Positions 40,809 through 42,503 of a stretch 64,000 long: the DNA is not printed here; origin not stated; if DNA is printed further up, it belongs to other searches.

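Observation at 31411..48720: RiPP locus with an unusual gene set: NHLP precursor, two radical SAM enzymes, NHLM-type three-part exporter and a co-transcribed 2712-aa protease-repeat surface protein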

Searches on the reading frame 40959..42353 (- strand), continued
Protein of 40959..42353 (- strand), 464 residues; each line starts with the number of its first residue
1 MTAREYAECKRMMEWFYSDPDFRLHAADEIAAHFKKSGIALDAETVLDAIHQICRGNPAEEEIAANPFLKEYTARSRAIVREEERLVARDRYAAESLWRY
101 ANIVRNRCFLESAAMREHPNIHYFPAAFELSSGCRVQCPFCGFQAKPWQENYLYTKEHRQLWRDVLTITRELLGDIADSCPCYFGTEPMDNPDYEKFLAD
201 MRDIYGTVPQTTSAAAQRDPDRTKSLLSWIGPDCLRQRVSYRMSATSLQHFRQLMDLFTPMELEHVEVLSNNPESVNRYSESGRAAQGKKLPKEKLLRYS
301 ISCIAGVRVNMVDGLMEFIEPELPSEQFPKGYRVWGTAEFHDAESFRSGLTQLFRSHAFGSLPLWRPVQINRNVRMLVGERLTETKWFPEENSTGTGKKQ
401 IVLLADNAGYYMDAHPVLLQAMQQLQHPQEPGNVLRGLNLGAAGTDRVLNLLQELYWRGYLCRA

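Call 56: list_cluster_members(proteins=[window:40959-42350:-, window:31760-32710:+, window:42350-43720:-, P0006, P0102])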
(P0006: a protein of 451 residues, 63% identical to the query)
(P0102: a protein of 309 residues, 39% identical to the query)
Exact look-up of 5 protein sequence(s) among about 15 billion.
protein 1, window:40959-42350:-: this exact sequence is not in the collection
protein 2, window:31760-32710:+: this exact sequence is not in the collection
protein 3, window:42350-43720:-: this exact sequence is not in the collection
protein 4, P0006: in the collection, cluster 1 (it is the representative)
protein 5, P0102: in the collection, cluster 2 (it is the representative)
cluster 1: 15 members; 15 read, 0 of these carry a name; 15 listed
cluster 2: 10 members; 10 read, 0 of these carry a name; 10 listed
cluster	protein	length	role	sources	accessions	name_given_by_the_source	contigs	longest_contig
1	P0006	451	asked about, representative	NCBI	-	-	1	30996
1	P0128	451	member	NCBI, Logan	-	-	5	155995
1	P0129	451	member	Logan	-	-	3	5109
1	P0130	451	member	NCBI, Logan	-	-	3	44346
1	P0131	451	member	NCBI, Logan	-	-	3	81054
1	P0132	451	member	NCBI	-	-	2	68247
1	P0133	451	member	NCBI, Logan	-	-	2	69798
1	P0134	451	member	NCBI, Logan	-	-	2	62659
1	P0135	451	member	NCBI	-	-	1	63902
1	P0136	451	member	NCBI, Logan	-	-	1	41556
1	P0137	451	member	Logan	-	-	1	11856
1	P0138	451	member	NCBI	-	-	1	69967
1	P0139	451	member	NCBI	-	-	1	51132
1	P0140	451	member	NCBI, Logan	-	-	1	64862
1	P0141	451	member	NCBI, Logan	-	-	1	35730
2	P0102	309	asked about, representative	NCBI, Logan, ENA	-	-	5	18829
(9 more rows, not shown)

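Call 61: search_protein_families(library=ncbifam, proteins=[L032:4377-6227:+, L029:8721-10004:+, L029:544-1581:-, L033:6718-8085:+], max_evalue=0.00001)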
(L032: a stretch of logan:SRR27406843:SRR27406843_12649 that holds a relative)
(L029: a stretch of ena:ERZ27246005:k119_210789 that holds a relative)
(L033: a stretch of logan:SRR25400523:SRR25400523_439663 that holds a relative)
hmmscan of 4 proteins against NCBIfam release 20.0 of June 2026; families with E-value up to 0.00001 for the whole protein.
L032:4377-6227:+ (616 aa): 10 families
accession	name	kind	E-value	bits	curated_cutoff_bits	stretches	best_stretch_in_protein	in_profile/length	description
TIGR03975.1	rSAM_ocin_1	subfamily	1.1e-135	453.5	281.85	1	4-598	1-606/606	RiPP maturation radical SAM C-methyltransferase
NF050148.1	rSAM_ApyD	equivalog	1.4e-15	56.7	750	1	122-383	66-319/645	RiPP biosynthesis radical SAM protein ApyD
TIGR03471.1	HpnJ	equivalog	1.1e-13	50.9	577.6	1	143-417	81-352/472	hopanoid biosynthesis associated radical SAM protein HpnJ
TIGR02026.1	BchE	equivalog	1.7e-13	50.3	481.35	1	120-402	53-337/497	magnesium-protoporphyrin IX monomethyl ester anaerobic oxidative cyclase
TIGR04072.2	rSAM_ladder_B12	equivalog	6.9e-10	38.1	360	1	149-417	89-336/443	lipid biosynthesis B12-binding/radical SAM protein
TIGR04385.1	B12_rSAM_cofa1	equivalog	1.2e-09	37.9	450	1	150-431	90-365/438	B12 lower ligand biosynthesis radical SAM protein BzaD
NF033712.0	B12_rSAM_KedN5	subfamily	4.4e-09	35.1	700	1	121-420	52-360/624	KedN5 family methylcobalamin-dependent radical SAM C-methyltransferase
TIGR04367.1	HpnR_B12_rSAM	equivalog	3.7e-07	29.1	650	1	122-408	52-331/490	hopanoid C-3 methylase HpnR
TIGR04013.1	B12_SAM_MJ_1487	hypoth_equivalog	4.8e-06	25.7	251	0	137-275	48-165/382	TIGR04013 family B12-binding domain/radical SAM domain-containing protein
NF038361.1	rSAM_Sden_1168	equivalog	6.2e-06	25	575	0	124-321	134-336/560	Sden_1168 family B12-binding radical SAM P-methyltransferase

L029:8721-10004:+ (427 aa): 66 families (the best 25 are shown)
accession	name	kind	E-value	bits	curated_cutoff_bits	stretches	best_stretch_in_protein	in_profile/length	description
NF038107.1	rSAM_NF038107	equivalog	4.3e-62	210.3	600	1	39-411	60-441/444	Cys-every-fifth radical SAM/SPASM peptide maturase CefB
TIGR04334.1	rSAM_Clo7bot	equivalog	4.7e-61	206.7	600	1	33-404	59-436/440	radical SAM/SPASM domain Clo7bot peptide maturase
TIGR04463.1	rSAM_vs_C_rich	equivalog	3.4e-59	200.7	525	1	9-393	31-420/438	TIGR04463 family radical SAM/SPASM RiPP maturase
TIGR04280.1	geopep_mat_rSAM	hypoth_equivalog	1.3e-43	149.5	400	1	33-398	53-418/428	geopeptide radical SAM maturase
NF052473.1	rSAM_FlmE_OhkG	exception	3.9e-42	144.6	500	2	21-231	51-273/481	FlmE/OhkG family radical SAM/SPASM peptide maturase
NF047865.1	rSAM_PapB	equivalog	1.2e-36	126.6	340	2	68-233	5-174/330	PapB family radical SAM/SPASM ranthipeptide maturase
TIGR03974.1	rSAM_six_Cys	equivalog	1.4e-30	106.6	425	2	57-237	88-277/451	thioether cross-link-forming SCIFF peptide maturase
TIGR04068.1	rSAM_ocin_clost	equivalog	3.9e-30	105.2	500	1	2-231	23-261/462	Cys-rich peptide radical SAM maturase CcpM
TIGR04064.1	rSAM_nif11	equivalog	9.3e-27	93.8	518.7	2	67-207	79-227/459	nif11-like peptide radical SAM maturase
NF040492.1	not_ScfB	exception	2.9e-26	92.3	855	1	7-239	38-278/450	ScfB-related radical SAM/SPASM orphan maturase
TIGR03942.1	sulfatase_rSAM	equivalog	1.6e-24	86.7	349.45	1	71-381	6-336/363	anaerobic sulfatase maturase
NF041298.1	rSAM_mat_DynA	equivalog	2.3e-24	86.1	450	1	70-237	5-177/356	dynobactin maturation radical SAM/SPASM protein DynA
TIGR03906.1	quino_hemo_SAM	equivalog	2.6e-24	85.7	453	1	67-233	95-269/467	quinohemoprotein amine dehydrogenase maturation protein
TIGR04136.1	rSAM_FibroRumin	equivalog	6.5e-24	84.6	400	1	70-378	95-426/458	FibroRumin system radical SAM peptide maturase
NF041707.1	rSAM_YhhB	equivalog_domain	4.2e-20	72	445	1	70-208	6-156/369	cyclophane-forming radical SAM/SPASM peptide maturase YhhB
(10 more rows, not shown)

L029:544-1581:- (345 aa): 1 family
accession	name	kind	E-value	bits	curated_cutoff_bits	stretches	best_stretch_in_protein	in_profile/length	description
TIGR03793.1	leader_NHLP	domain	1.1e-07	31.6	50.9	1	9-85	3-77/77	NHLP leader peptide family RiPP precursor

L033:6718-8085:+ (455 aa): 68 families (the best 25 are shown)
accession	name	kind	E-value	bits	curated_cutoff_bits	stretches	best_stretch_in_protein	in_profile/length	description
TIGR04334.1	rSAM_Clo7bot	equivalog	1.5e-67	228.2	600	1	2-434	1-439/440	radical SAM/SPASM domain Clo7bot peptide maturase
NF038107.1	rSAM_NF038107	equivalog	3e-65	220.7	600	1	1-432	1-435/444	Cys-every-fifth radical SAM/SPASM peptide maturase CefB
TIGR04463.1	rSAM_vs_C_rich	equivalog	8.6e-60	202.7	525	1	6-427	1-427/438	TIGR04463 family radical SAM/SPASM RiPP maturase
NF052473.1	rSAM_FlmE_OhkG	exception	3e-46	158.1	500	2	1-268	1-285/481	FlmE/OhkG family radical SAM/SPASM peptide maturase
TIGR04280.1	geopep_mat_rSAM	hypoth_equivalog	3.1e-42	145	400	2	1-232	1-231/428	geopeptide radical SAM maturase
NF047865.1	rSAM_PapB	equivalog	1.8e-36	126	340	2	95-250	5-165/330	PapB family radical SAM/SPASM ranthipeptide maturase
TIGR04068.1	rSAM_ocin_clost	equivalog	2.9e-33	115.5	500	1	15-256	9-259/462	Cys-rich peptide radical SAM maturase CcpM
TIGR03974.1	rSAM_six_Cys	equivalog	8e-30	104.1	425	2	36-261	41-274/451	thioether cross-link-forming SCIFF peptide maturase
TIGR04064.1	rSAM_nif11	equivalog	3.4e-28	98.6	518.7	1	28-234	24-227/459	nif11-like peptide radical SAM maturase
TIGR03906.1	quino_hemo_SAM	equivalog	1.9e-25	89.5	453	1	46-247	53-257/467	quinohemoprotein amine dehydrogenase maturation protein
NF040492.1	not_ScfB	exception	2.4e-25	89.3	855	1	30-264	34-276/450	ScfB-related radical SAM/SPASM orphan maturase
TIGR03942.1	sulfatase_rSAM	equivalog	9.9e-24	84.1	349.45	1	98-415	6-345/363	anaerobic sulfatase maturase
NF041298.1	rSAM_mat_DynA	equivalog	8.1e-23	81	450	1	97-263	5-176/356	dynobactin maturation radical SAM/SPASM protein DynA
NF041707.1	rSAM_YhhB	equivalog_domain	8.6e-21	74.2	445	1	97-236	6-157/369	cyclophane-forming radical SAM/SPASM peptide maturase YhhB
TIGR04083.1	rSAM_pep_methan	hypoth_equivalog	1.8e-19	69.8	300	2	98-212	5-121/376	TIGR04083 family peptide-modifying radical SAM enzyme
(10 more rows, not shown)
